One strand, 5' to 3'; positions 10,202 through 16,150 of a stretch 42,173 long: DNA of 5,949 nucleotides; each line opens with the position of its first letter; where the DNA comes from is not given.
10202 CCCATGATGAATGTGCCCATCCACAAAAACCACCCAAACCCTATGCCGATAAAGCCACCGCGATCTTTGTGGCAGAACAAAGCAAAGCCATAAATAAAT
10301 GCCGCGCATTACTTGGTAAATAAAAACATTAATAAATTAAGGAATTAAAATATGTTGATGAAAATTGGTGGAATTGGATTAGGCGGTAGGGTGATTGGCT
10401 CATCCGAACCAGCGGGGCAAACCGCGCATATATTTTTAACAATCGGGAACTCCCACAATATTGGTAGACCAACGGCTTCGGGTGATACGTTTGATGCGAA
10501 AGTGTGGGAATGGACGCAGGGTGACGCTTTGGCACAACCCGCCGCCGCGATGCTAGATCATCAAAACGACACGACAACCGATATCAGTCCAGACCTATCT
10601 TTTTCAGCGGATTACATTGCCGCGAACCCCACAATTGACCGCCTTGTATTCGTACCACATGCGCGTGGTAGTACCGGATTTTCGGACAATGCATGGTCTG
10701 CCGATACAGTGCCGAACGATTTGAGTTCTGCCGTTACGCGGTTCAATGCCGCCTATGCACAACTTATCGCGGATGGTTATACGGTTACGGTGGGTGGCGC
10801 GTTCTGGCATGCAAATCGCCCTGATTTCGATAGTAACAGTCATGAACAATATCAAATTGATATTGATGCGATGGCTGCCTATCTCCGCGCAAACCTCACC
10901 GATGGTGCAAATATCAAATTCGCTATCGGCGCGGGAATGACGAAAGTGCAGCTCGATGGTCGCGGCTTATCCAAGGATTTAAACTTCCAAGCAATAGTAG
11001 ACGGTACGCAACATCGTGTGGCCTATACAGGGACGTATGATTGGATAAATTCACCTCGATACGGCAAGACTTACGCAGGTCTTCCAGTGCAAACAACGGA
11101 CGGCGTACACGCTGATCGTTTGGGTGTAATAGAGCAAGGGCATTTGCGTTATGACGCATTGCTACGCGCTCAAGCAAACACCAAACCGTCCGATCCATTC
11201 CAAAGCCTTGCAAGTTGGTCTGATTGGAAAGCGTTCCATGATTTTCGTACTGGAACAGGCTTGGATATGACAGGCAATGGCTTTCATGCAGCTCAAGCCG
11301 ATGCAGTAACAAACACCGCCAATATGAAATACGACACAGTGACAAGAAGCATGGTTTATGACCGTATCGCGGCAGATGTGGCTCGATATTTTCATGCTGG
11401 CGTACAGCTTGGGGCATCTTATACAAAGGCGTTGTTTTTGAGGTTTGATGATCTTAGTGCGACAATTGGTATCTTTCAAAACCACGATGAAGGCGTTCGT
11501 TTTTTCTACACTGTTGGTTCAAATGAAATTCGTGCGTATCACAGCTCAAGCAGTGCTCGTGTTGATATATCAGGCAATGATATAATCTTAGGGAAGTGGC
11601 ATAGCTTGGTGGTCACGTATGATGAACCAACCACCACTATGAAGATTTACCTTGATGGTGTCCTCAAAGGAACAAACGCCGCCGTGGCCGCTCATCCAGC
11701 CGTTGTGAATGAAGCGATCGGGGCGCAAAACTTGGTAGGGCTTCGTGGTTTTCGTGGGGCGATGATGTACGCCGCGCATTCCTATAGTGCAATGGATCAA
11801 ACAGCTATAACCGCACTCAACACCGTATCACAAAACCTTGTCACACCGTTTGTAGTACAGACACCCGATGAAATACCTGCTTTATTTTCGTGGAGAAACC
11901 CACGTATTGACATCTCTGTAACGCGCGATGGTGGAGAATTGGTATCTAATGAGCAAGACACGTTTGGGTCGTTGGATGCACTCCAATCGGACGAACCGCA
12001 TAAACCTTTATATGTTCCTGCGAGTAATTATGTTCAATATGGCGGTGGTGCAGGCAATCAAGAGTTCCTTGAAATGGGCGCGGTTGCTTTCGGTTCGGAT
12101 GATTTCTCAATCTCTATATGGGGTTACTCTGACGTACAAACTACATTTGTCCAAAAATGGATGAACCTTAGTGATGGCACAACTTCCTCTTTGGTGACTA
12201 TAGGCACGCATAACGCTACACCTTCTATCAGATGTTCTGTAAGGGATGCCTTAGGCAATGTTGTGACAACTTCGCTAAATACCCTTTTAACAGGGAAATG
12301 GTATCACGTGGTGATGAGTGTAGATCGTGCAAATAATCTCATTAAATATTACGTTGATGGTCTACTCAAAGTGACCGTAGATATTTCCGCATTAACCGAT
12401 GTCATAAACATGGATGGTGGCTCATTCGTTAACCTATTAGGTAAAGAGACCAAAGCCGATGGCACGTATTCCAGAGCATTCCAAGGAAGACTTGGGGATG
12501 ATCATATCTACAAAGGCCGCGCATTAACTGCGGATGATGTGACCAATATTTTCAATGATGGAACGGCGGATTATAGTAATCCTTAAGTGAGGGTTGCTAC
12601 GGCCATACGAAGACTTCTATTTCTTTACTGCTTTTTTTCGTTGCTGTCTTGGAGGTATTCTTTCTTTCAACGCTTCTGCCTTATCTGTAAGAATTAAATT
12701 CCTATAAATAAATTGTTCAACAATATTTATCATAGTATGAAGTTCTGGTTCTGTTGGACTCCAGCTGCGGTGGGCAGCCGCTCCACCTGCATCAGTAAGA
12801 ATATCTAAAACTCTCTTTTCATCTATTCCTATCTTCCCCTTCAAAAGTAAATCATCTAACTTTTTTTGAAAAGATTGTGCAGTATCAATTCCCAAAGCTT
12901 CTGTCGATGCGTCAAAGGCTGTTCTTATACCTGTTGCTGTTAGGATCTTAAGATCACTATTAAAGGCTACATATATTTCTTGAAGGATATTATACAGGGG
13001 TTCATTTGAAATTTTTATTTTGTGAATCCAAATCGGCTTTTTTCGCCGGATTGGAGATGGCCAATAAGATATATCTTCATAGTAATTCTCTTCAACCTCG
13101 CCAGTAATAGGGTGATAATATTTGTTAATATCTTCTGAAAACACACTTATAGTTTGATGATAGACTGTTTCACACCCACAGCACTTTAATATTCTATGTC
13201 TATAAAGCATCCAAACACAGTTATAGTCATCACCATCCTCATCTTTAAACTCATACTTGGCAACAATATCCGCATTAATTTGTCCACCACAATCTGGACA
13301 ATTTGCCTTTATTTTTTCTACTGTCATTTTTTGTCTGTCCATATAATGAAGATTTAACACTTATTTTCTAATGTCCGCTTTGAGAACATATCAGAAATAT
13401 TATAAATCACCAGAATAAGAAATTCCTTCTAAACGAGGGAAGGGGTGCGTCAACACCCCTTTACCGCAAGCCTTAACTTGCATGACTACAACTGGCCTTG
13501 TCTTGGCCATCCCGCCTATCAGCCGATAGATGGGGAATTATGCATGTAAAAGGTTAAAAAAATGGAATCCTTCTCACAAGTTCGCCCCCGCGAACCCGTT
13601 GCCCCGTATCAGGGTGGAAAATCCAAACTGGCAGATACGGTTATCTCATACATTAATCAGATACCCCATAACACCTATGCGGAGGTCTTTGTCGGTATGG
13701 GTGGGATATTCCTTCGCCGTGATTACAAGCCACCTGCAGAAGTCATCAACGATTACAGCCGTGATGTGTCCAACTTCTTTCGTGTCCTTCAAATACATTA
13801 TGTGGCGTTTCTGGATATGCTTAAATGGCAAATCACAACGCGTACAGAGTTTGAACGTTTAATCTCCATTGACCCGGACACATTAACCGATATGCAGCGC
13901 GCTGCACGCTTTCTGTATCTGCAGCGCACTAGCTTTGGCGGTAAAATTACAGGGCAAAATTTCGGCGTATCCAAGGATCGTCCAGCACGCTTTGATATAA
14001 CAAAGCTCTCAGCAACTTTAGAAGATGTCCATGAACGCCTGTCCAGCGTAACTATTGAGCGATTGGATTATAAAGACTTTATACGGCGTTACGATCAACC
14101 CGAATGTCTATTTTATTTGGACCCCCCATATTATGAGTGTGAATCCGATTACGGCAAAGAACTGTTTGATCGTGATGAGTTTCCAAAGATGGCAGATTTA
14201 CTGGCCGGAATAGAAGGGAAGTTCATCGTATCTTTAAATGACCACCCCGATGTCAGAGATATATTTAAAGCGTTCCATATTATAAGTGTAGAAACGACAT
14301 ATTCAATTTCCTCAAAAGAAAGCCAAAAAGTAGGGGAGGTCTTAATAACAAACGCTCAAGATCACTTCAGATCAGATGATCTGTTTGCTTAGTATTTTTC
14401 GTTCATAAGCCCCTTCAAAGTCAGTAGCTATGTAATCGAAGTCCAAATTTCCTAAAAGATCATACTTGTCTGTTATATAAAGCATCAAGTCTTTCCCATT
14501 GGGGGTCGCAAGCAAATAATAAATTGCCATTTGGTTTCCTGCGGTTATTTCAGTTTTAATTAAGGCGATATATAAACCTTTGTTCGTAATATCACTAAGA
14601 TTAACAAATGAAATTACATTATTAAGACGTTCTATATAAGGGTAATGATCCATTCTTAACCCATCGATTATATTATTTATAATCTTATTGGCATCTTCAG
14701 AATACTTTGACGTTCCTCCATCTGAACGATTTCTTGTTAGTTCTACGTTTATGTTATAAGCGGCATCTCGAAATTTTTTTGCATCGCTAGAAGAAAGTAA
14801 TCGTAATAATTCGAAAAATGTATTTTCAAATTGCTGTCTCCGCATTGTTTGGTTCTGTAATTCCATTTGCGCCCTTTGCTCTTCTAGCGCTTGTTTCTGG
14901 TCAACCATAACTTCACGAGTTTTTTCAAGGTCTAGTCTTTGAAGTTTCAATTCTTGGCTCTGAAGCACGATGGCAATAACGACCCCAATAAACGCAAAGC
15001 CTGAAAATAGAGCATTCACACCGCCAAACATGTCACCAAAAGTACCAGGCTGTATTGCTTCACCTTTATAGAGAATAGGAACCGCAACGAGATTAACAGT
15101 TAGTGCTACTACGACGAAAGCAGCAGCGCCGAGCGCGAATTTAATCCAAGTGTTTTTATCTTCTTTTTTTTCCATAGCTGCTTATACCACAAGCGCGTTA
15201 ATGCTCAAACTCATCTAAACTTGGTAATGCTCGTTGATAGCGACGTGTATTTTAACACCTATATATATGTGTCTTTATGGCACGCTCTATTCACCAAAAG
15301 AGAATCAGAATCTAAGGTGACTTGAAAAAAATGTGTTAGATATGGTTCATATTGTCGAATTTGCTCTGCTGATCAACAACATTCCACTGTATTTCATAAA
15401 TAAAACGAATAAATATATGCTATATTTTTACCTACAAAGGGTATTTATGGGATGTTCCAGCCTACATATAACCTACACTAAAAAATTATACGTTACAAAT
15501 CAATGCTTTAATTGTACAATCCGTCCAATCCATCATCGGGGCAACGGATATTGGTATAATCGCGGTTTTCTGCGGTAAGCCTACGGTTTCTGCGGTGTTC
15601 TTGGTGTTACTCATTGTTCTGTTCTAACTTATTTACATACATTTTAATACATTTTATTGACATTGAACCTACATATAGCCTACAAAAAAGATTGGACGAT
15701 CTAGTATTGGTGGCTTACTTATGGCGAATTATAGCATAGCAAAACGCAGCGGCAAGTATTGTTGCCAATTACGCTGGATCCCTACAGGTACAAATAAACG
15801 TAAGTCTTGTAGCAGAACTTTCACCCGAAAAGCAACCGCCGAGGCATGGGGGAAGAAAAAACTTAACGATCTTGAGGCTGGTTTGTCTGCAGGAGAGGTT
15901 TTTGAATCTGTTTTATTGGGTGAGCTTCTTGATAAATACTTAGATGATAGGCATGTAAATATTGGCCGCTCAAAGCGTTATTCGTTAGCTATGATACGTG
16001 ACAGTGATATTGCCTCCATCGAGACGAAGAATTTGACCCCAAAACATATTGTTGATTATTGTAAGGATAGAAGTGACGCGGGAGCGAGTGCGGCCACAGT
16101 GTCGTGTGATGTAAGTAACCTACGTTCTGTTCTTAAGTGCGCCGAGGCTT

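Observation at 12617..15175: AT-rich three-gene island next to int: Zn-ribbon/DUF4145-like (-), Dam methyltransferase (+), AbiC-like membrane protein (-)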

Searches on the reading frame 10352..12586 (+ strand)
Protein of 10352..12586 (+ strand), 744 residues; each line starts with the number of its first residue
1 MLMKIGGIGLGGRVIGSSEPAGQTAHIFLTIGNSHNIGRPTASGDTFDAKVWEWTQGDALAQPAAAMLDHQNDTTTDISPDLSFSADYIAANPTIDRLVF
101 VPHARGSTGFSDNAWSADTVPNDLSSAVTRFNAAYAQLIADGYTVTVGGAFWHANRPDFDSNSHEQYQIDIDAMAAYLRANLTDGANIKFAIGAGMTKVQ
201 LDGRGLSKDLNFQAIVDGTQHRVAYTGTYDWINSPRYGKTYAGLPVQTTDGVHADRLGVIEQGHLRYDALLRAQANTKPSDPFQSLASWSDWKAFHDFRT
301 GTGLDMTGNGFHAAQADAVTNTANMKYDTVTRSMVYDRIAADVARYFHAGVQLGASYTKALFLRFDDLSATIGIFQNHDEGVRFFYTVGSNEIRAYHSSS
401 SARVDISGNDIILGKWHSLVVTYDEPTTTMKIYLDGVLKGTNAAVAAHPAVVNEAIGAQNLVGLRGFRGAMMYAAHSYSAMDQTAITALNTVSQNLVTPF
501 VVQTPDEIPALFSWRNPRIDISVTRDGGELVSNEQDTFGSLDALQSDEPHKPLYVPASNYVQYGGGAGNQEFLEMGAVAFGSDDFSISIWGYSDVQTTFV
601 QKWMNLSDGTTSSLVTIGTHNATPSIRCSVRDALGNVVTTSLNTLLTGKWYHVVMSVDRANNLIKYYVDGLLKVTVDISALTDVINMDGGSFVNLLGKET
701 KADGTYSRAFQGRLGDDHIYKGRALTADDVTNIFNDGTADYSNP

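Call 3: search_protein_families(library=pfam, proteins=[window:10352-12586:+], max_evalue=1)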
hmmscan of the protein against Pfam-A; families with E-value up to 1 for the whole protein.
window:10352-12586:+ (744 aa): 5 families
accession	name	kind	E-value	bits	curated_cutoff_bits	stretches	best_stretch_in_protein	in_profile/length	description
PF13385.13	Laminin_G_3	-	2.4e-27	96.4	27.6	2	573-730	7-150/151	Concanavalin A-like lectin/glucanases superfamily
PF07953.20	Toxin_R_bind_N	-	7.6e-06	26.2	23.8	1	644-686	121-161/191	Clostridium neurotoxin, N-terminal receptor binding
PF00054.30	Laminin_G_1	-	0.00023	21.8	24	1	629-720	36-126/131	Laminin G domain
PF02210.31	Laminin_G_2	-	0.0025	18.7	22.9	0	613-712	19-116/126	Laminin G domain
PF18483.9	Lectin_L-type_dom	-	0.0077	16.5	78.3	1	402-439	145-178/215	Legume lectin beta-barrel domain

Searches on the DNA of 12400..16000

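Call 87: search_rna_families(source=window, start=12400, end=16000, threshold=evalue, max_evalue=1)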
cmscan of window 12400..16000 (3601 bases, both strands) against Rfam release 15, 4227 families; matches with E-value up to 1: 0.
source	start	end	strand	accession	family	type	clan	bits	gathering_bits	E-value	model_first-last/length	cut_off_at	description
